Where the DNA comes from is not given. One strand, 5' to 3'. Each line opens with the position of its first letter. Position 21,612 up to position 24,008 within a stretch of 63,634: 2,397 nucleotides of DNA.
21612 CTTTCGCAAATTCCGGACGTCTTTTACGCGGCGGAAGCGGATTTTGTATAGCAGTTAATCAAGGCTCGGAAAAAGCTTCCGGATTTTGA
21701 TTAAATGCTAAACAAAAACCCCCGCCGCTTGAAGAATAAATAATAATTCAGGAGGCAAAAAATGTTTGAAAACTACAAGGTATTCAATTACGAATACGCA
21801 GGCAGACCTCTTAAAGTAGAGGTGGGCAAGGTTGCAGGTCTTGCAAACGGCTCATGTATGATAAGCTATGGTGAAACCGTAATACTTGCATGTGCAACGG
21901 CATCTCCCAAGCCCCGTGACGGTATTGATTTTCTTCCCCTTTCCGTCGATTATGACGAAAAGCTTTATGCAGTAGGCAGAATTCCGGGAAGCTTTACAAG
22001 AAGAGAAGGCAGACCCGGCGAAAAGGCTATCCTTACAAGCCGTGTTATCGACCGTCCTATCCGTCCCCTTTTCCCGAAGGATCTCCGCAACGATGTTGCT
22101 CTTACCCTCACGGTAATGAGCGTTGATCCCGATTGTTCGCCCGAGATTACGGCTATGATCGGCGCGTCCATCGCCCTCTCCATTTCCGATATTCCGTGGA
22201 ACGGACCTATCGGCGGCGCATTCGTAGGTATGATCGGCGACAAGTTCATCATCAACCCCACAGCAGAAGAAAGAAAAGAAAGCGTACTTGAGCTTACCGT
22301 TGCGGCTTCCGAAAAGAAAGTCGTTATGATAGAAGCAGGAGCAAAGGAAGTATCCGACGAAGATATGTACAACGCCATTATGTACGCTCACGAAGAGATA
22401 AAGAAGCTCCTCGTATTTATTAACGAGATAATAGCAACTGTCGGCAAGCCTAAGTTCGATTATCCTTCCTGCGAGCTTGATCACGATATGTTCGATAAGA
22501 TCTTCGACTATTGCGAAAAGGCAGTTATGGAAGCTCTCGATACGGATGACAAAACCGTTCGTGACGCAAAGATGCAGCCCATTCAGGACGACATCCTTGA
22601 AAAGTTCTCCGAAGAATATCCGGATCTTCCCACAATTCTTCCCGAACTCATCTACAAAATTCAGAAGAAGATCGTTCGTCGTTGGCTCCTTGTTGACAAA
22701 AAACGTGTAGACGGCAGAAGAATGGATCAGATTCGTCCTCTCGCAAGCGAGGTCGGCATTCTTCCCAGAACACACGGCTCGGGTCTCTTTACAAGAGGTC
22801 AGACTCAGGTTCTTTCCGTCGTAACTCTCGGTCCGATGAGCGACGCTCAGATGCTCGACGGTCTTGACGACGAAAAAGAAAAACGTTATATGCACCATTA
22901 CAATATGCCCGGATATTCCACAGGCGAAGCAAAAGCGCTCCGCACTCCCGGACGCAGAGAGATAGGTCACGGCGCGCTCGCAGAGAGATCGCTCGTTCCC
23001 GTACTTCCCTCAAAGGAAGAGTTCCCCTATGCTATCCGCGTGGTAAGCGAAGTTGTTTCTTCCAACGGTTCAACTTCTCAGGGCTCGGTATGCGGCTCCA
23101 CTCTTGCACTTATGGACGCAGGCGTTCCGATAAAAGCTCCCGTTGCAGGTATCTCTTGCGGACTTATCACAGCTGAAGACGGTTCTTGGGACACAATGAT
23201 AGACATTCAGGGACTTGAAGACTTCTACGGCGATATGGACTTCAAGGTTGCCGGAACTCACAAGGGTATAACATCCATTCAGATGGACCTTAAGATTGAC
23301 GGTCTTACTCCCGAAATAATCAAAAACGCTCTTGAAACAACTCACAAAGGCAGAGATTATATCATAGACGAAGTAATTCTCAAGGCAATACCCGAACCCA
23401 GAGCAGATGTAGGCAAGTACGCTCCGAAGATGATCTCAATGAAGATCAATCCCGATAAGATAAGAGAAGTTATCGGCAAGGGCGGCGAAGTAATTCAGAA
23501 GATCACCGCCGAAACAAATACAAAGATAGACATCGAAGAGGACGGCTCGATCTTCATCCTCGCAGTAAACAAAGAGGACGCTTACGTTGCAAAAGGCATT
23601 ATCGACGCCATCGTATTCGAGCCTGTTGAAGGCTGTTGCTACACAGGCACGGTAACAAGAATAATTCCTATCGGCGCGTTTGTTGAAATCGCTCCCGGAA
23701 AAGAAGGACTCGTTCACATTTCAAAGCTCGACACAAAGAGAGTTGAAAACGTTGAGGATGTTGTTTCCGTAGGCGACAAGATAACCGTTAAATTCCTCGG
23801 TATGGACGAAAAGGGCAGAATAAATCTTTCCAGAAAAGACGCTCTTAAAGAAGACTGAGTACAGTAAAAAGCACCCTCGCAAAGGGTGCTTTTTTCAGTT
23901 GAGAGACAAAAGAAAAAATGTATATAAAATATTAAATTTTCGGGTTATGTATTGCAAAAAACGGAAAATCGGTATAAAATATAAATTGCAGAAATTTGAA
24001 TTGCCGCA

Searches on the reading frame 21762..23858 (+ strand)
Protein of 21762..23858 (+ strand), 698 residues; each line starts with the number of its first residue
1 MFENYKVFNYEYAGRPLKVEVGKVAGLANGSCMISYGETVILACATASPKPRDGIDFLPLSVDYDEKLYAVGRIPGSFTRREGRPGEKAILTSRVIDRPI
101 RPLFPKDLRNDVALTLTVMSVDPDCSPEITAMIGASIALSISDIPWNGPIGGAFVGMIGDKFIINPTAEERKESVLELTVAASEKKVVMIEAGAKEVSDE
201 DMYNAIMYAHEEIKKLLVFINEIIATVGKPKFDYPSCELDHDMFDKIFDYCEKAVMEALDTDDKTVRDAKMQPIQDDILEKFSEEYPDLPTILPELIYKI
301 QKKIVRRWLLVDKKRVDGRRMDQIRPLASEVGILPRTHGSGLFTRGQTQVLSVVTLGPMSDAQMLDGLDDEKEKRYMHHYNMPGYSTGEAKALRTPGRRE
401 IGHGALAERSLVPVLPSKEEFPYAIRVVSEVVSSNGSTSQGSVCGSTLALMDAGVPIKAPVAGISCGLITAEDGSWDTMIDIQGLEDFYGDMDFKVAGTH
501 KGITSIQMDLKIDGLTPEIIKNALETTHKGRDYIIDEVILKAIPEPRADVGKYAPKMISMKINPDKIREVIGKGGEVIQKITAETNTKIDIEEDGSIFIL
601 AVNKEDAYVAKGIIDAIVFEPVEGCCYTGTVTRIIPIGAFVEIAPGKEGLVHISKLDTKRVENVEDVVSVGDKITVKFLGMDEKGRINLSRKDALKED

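Call 24: search_protein_families(library=ncbifam, proteins=[window:21762-23858:+], max_evalue=0.01)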
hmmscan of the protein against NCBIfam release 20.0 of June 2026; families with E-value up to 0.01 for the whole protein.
window:21762-23858:+ (698 aa): 41 families (the best 25 are shown)
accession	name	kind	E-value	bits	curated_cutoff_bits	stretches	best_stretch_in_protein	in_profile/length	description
NF008805.1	PRK11824.1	equivalog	7.4e-284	943.4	471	1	9-693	3-682/683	polyribonucleotide nucleotidyltransferase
TIGR03591.1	polynuc_phos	equivalog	6.2e-279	927.2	525.05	1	12-693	2-688/689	polyribonucleotide nucleotidyltransferase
TIGR02696.1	pppGpp_PNP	exception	1.6e-197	658.2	1106.75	1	9-689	11-718/720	guanosine pentaphosphate synthetase I/polyribonucleotide nucleotidyltransferase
TIGR02065.1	ECX1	equivalog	1.2e-37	129.5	318.7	2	310-536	4-220/230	exosome complex exonuclease Rrp41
NF005208.0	PRK06676.1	equivalog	1.3e-19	70.5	368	1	622-696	277-352/391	30S ribosomal protein S1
NF010379.0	PRK13806.1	equivalog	2.5e-18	66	648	1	623-694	202-278/491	30S ribosomal protein S1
NF000907.0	PRK00087.1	equivalog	2.8e-18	65.5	624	1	627-697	567-638/671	bifunctional 4-hydroxy-3-methylbut-2-enyl diphosphate reductase/30S ribosomal protein S1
NF006363.0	PRK08582.1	equivalog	3.2e-16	59.8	171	1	626-695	8-77/140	S1 domain-containing RNA-binding protein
NF040579.1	S1_dom_CvfD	subfamily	1.2e-15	57.8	117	1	624-694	4-75/113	CvfD/Ygs/GSP13 family RNA-binding post-transcriptional regulator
NF005973.0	PRK08059.1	equivalog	2.8e-15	56.5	148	1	624-693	8-78/123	S1 domain-containing post-transcriptional regulator GSP13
NF005911.0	PRK07899.1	equivalog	6.7e-15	54.7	691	1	624-695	294-366/486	30S ribosomal protein S1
NF004473.0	PRK05807.1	equivalog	8.1e-15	55.4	178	1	626-697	8-78/136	S1 domain-containing RNA-binding protein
NF003282.1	PRK04282.1-1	equivalog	3.6e-13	49.2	280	1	296-355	4-62/267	exosome complex protein Rrp42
NF004952.0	PRK06299.1-2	equivalog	6.6e-13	47.8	524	1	626-692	306-374/580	30S ribosomal protein S1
TIGR00717.1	rpsA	equivalog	6.6e-12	44.7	577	1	624-693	273-344/516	30S ribosomal protein S1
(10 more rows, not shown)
